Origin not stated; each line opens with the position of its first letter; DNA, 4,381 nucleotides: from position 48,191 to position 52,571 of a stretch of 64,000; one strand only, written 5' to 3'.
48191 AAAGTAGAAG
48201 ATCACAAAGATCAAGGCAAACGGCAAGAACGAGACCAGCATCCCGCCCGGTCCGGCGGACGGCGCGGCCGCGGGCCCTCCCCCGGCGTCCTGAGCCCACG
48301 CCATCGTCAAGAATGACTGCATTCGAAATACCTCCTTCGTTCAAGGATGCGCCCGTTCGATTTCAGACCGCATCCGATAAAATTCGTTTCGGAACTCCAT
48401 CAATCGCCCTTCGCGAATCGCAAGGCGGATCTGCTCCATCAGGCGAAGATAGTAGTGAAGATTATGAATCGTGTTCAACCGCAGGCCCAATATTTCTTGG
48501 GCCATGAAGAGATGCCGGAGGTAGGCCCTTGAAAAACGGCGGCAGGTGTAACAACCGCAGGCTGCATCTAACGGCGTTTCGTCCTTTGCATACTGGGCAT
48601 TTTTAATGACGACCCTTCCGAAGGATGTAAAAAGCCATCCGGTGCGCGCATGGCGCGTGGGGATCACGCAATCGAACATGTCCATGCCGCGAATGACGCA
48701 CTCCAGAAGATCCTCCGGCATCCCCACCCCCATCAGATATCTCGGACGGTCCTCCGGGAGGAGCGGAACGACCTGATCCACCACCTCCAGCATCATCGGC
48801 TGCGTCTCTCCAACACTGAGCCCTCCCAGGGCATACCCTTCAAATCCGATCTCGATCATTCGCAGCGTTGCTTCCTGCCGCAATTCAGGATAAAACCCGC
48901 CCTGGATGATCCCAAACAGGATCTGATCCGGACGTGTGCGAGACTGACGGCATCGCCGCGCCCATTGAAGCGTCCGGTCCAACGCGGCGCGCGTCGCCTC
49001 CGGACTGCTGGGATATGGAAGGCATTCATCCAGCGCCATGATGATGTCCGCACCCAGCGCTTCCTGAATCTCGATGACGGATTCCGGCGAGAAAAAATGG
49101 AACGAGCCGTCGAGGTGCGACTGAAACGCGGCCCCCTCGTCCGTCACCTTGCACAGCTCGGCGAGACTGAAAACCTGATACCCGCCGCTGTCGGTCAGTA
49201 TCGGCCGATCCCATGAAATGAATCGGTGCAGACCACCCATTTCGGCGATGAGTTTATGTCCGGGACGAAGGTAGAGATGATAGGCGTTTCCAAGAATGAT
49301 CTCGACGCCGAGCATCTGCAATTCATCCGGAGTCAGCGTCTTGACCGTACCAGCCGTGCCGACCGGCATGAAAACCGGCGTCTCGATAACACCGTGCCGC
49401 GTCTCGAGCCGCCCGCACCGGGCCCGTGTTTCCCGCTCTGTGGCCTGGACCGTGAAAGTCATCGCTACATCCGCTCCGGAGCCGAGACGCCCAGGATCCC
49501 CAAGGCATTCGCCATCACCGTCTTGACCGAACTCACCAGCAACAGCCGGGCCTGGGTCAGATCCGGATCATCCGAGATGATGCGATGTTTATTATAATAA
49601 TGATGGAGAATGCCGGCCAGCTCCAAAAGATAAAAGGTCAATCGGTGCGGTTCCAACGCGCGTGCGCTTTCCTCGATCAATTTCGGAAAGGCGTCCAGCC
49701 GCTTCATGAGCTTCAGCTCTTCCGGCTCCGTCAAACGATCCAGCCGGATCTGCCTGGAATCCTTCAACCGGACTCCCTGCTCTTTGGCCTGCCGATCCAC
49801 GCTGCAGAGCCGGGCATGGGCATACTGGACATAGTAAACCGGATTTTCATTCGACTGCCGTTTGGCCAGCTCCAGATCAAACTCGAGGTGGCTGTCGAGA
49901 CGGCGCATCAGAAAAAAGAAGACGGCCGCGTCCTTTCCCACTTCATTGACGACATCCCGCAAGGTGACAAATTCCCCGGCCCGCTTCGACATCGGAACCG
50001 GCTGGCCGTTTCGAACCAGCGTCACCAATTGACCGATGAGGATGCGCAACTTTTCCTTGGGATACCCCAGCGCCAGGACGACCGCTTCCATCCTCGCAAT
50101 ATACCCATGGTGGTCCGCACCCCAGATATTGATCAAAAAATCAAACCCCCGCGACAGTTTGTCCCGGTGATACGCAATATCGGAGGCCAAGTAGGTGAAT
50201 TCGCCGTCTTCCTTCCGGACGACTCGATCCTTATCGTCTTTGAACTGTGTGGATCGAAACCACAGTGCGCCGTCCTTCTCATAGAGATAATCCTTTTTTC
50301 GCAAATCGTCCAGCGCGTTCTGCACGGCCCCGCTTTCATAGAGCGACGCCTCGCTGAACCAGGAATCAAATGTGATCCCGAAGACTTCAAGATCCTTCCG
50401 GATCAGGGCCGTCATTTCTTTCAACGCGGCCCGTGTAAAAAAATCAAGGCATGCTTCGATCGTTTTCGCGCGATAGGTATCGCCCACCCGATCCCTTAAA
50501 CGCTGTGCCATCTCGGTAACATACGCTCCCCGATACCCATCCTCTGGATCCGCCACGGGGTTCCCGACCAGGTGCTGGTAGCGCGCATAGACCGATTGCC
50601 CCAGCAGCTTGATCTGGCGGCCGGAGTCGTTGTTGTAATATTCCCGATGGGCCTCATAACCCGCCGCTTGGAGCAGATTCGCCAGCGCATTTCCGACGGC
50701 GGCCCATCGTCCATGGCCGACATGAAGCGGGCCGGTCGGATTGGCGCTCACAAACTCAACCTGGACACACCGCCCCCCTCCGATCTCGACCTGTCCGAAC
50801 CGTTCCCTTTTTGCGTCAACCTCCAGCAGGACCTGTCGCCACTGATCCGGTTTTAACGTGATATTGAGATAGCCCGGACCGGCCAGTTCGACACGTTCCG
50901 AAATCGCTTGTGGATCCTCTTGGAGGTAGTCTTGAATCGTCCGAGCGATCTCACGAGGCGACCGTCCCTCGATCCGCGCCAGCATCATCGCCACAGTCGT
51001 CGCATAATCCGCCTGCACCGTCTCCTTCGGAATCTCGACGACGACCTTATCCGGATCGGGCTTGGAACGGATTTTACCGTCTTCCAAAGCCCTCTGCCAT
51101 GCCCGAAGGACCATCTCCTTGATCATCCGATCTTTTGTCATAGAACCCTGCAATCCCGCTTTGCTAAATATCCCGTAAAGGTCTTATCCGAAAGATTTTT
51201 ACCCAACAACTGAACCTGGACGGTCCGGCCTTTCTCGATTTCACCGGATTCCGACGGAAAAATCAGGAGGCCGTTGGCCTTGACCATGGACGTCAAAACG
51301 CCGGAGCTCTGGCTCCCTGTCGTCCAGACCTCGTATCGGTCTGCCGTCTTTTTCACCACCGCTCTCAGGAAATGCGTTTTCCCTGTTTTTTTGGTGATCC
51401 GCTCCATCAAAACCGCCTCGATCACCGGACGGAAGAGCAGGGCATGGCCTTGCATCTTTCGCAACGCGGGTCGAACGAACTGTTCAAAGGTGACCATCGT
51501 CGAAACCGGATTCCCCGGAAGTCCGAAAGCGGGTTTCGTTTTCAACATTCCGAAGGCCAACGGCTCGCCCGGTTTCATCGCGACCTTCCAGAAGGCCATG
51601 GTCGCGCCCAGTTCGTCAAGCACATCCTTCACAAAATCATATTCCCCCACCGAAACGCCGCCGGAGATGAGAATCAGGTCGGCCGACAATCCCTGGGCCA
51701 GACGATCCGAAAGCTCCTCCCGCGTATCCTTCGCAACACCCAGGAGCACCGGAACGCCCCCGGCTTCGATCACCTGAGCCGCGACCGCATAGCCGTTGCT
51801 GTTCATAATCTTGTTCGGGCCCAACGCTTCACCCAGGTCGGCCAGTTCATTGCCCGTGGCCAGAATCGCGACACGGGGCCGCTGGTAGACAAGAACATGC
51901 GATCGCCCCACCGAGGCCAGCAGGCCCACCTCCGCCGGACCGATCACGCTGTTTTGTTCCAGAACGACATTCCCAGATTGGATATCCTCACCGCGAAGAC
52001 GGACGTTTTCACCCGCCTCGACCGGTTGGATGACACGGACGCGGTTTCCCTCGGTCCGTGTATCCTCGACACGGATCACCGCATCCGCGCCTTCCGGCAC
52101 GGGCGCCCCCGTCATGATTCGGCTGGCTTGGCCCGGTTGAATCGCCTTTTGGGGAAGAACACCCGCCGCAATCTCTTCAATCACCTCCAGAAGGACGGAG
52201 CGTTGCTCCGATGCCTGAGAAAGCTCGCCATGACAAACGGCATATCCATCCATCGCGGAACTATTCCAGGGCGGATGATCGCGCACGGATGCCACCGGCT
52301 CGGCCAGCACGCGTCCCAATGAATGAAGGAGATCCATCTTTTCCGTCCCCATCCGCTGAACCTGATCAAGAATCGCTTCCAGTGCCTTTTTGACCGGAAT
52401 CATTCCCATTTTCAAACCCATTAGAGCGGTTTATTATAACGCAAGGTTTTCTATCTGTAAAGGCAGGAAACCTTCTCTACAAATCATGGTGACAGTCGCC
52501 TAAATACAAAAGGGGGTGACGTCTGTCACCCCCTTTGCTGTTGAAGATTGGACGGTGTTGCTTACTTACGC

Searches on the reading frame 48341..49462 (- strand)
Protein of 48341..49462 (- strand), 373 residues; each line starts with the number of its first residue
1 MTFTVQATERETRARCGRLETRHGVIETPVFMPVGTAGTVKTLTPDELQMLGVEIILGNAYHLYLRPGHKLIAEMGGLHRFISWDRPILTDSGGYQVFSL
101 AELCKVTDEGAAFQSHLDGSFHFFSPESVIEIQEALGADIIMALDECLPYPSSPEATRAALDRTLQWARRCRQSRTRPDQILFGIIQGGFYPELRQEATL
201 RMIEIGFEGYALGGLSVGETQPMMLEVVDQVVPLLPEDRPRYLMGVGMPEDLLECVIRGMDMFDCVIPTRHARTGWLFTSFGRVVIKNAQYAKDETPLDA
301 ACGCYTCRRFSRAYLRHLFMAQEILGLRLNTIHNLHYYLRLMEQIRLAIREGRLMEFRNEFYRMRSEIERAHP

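Call 7: search_protein_families(library=pfam, proteins=[window:48341-49462:-], max_evalue=0.001)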
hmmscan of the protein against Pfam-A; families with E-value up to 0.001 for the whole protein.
window:48341-49462:- (373 aa): 1 family
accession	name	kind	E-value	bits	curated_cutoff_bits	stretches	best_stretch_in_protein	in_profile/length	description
PF01702.25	TGT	-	1.1e-164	548.1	26.3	1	13-365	2-355/357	Queuine tRNA-ribosyltransferase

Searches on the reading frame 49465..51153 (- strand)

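Call 7: search_protein_families(library=pfam, proteins=[window:49465-51153:-], max_evalue=0.001)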
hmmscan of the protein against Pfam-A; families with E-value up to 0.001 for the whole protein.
window:49465-51153:- (562 aa): 4 families
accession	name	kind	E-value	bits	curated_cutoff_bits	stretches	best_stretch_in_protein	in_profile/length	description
PF05746.21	DALR_1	-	2.6e-34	118.3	22.3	1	442-562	1-117/117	DALR anticodon binding domain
PF00750.26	tRNA-synt_1d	-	3e-24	86.1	23.3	1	121-409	13-302/349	tRNA synthetases class I (R), catalytic domain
PF03485.21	Arg_tRNA_synt_N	-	1.2e-16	61.5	21.5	1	22-100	14-85/85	Arginyl tRNA synthetase N terminal domain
PF09334.17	tRNA-synt_1g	-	0.00054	19.3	20.1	0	243-309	66-132/391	tRNA synthetases class I (M)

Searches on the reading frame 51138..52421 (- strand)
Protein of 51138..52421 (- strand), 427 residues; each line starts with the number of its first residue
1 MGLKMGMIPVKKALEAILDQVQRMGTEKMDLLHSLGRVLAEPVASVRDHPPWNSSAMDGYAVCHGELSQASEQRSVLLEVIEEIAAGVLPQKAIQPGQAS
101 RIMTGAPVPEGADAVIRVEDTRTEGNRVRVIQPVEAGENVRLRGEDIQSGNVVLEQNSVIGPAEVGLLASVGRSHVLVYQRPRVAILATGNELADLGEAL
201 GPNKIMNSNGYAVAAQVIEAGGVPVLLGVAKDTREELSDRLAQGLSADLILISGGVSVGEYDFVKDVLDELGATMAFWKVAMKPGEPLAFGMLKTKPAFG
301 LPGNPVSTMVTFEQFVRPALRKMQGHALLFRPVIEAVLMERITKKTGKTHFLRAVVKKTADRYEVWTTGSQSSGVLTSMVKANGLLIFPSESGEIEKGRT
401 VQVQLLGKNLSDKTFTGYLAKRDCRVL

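Call 7: search_protein_families(library=pfam, proteins=[window:51138-52421:-], max_evalue=0.001)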
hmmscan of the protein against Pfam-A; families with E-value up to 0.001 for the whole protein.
window:51138-52421:- (427 aa): 3 families
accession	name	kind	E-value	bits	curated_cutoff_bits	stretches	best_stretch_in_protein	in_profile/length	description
PF03453.22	MoeA_N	-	5.1e-49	166.5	30.8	1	8-172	1-160/160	MoeA N-terminal region (domain I and II)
PF00994.29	MoCF_biosynth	-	2.2e-30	105.7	26.6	1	185-322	1-144/144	Probable molybdopterin binding domain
PF03454.20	MoeA_C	-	1.3e-18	67.4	22.1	1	336-406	2-72/72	MoeA C-terminal region (domain IV)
